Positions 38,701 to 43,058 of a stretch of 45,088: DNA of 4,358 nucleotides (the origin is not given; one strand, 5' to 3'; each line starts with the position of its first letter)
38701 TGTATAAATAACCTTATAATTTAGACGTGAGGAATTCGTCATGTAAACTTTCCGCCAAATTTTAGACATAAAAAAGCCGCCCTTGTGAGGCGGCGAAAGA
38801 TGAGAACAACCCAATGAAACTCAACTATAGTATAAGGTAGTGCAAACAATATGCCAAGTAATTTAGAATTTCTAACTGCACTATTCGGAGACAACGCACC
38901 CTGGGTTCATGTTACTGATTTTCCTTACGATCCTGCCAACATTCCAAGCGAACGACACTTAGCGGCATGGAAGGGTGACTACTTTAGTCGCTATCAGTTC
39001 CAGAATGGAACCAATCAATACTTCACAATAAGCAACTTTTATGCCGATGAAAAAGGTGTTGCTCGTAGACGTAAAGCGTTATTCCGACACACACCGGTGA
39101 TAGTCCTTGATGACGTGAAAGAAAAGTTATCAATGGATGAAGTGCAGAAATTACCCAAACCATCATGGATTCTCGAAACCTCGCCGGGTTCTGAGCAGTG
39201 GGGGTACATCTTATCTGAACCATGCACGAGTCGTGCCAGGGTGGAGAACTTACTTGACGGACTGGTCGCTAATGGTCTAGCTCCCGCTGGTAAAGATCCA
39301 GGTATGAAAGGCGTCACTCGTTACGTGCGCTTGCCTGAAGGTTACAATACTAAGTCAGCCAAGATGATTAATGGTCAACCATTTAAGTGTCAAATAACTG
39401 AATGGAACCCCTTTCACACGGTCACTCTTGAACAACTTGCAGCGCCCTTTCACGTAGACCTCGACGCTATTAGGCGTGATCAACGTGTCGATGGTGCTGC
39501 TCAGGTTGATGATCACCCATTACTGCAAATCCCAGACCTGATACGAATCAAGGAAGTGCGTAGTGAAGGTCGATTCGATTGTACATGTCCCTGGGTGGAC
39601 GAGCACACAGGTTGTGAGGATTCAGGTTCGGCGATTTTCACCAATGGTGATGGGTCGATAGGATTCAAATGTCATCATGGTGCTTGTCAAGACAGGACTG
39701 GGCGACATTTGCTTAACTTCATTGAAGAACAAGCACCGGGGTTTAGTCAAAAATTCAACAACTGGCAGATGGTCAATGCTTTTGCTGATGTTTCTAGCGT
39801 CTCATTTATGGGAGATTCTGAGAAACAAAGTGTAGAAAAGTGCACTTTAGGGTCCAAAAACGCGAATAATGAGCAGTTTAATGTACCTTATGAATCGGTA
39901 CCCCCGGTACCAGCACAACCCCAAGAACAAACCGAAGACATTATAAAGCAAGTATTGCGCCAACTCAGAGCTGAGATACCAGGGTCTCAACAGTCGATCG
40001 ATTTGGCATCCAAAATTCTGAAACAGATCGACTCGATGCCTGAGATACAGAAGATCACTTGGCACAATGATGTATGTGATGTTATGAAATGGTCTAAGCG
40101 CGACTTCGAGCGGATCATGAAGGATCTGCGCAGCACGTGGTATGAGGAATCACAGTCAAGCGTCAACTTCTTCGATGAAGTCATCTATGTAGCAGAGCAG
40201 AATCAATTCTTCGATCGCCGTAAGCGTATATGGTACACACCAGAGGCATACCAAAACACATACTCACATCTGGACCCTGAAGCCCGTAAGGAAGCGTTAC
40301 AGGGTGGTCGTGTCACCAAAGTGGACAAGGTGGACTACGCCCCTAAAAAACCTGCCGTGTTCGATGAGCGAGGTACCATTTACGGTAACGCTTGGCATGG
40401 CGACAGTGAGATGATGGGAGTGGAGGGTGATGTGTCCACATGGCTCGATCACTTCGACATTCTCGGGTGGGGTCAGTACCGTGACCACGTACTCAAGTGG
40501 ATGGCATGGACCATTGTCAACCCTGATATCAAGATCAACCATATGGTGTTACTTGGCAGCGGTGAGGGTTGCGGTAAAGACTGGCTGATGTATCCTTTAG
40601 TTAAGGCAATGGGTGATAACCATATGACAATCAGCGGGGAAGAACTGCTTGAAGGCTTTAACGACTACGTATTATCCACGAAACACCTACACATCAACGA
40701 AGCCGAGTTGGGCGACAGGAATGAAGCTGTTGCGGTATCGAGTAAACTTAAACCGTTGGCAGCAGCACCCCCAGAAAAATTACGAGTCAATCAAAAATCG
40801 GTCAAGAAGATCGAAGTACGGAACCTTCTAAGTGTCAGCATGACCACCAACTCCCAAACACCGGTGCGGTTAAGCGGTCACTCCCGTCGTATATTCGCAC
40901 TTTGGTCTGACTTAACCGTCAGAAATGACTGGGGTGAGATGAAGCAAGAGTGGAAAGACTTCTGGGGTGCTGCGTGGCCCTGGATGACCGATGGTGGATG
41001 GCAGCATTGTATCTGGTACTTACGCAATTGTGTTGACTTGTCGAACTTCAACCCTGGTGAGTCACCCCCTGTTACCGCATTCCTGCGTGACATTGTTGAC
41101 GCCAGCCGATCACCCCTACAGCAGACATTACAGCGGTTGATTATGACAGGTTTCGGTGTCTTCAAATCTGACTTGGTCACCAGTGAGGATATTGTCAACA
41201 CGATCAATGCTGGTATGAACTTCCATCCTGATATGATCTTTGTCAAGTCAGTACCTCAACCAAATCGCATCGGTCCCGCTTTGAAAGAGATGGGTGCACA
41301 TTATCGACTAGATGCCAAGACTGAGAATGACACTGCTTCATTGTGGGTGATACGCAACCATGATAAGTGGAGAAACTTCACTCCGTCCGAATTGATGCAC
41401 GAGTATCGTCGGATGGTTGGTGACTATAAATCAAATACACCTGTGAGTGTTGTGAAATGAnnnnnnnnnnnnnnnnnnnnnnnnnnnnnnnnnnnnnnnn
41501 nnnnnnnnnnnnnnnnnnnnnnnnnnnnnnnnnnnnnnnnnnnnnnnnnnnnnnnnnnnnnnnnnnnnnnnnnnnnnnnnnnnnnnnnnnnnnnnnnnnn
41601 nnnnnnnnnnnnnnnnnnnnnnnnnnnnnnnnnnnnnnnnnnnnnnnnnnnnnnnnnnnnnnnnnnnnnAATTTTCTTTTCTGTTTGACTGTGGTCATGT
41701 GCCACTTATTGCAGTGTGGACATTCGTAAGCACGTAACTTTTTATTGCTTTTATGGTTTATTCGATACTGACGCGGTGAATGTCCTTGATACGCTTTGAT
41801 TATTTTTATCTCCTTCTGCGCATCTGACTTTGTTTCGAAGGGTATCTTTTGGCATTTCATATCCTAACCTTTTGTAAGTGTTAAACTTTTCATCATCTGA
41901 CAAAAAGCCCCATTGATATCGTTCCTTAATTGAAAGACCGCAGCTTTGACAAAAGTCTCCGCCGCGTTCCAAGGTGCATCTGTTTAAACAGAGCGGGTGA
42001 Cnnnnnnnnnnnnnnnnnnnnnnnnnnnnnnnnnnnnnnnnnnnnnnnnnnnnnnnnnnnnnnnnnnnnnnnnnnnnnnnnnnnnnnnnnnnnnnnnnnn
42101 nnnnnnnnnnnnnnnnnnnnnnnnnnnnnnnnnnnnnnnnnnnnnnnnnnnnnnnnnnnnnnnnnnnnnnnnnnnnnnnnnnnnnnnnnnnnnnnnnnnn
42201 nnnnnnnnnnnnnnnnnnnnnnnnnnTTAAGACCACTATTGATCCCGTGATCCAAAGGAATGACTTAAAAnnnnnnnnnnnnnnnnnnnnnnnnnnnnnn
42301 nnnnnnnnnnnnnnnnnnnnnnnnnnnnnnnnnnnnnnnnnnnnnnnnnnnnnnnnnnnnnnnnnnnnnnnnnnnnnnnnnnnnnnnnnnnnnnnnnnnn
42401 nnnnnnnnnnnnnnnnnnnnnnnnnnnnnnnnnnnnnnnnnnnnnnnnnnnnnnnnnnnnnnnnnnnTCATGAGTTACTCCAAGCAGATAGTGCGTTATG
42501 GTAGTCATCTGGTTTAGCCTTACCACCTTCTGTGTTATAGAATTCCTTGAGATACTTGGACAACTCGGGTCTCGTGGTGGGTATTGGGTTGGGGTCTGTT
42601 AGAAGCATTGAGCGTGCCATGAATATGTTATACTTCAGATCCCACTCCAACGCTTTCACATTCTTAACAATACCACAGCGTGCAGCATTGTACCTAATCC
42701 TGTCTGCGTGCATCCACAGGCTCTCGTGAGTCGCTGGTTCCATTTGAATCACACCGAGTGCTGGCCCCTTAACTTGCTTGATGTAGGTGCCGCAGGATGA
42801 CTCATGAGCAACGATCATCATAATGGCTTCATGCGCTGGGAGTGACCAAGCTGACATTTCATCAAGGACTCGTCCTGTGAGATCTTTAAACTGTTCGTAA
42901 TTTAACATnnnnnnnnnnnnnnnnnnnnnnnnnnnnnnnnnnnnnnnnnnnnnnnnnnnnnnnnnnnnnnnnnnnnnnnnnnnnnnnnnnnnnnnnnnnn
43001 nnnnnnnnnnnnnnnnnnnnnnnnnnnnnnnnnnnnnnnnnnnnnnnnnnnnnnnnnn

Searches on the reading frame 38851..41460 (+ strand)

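Call 63: search_protein_families(library=pfam, proteins=[window:38851-41460:+], max_evalue=0.001)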
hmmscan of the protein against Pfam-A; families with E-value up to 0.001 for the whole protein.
window:38851-41460:+ (869 aa): 1 family
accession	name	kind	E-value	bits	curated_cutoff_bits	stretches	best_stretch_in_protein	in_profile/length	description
PF19263.5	DUF5906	-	1.6e-09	38.8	27.6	1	569-680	3-114/114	Family of unknown function (DUF5906)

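Call 64: search_protein_families(library=phrogs, proteins=[window:38851-41460:+], max_evalue=0.001)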
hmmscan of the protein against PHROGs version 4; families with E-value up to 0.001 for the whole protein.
window:38851-41460:+ (869 aa): 5 families
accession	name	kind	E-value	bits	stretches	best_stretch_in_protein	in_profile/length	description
phrog_1156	-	DNA, RNA and nucleotide metabolism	1.7e-22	80.8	1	469-779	488-771/855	DNA primase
phrog_4861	-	DNA, RNA and nucleotide metabolism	1.7e-14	54.8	1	73-293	90-337/358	DNA primase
phrog_1829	-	DNA, RNA and nucleotide metabolism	1.6e-10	40.7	1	525-682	465-622/772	DNA primase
phrog_9765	-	DNA, RNA and nucleotide metabolism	0.00015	20.8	1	543-765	606-830/939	DNA primase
phrog_3123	-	unknown function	0.00017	21.3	1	73-173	78-173/583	-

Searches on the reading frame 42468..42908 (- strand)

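Call 63: search_protein_families(library=pfam, proteins=[window:42468-42908:-], max_evalue=0.001)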
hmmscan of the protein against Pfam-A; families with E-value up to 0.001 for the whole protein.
window:42468-42908:- (146 aa): 0 families

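Call 64: search_protein_families(library=phrogs, proteins=[window:42468-42908:-], max_evalue=0.001)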
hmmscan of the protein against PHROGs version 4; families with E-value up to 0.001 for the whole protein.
window:42468-42908:- (146 aa): 1 family
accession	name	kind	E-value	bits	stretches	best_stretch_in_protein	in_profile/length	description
phrog_3108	-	unknown function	3.3e-32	112.4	1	18-143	20-155/160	-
